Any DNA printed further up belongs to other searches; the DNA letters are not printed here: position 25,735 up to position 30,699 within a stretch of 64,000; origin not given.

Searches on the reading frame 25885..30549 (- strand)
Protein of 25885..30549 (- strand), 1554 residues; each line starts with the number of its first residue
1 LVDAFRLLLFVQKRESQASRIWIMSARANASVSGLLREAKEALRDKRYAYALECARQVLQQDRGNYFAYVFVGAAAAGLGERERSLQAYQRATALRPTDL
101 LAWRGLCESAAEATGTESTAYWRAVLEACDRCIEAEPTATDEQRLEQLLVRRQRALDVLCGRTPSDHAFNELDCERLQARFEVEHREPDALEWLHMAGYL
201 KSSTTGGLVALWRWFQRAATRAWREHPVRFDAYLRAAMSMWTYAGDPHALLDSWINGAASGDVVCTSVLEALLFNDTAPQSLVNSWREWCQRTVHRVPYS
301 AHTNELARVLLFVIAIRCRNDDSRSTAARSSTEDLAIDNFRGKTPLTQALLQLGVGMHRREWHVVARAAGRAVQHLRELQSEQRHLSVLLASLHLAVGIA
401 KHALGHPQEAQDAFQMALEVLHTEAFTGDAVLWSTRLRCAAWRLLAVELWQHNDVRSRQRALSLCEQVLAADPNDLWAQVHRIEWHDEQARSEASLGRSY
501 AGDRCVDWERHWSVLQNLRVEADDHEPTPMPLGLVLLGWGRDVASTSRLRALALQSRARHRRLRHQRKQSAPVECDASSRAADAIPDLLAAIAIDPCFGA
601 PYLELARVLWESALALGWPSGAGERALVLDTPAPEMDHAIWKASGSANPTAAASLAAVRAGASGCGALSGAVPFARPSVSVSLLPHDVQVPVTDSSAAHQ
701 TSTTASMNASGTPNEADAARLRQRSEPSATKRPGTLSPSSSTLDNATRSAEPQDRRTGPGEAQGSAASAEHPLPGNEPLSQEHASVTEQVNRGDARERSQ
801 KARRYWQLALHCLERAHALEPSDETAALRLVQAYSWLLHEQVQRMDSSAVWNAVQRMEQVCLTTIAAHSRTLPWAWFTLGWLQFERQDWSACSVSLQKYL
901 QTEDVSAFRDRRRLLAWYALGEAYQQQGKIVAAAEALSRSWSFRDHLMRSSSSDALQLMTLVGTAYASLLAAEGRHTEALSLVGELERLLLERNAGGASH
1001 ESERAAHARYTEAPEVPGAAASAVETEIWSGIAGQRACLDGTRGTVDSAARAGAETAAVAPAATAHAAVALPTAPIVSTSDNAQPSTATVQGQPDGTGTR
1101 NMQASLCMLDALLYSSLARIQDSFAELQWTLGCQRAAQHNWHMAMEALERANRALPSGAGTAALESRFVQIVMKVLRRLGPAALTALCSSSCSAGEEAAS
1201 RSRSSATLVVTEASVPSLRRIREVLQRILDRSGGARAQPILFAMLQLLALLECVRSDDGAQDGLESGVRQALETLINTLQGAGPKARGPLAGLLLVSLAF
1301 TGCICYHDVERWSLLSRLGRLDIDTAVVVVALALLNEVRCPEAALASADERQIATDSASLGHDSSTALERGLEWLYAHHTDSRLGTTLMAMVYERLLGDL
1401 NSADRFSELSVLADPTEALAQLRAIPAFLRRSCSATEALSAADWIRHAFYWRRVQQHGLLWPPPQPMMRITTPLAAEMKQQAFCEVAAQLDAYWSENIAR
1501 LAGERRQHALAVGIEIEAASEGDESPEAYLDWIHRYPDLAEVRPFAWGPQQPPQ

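Call 11: search_protein_families(library=pfam, proteins=[window:25885-30549:-], max_evalue=0.00001)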
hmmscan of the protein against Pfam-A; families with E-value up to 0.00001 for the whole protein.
window:25885-30549:- (1554 aa): 2 families
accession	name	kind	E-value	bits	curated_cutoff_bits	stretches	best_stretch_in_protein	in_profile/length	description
PF07719.23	TPR_2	-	3.9e-10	39.5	27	0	916-939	3-26/34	Tetratricopeptide repeat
PF00515.34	TPR_1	-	1.6e-07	31.2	27.8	0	916-939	3-26/34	Tetratricopeptide repeat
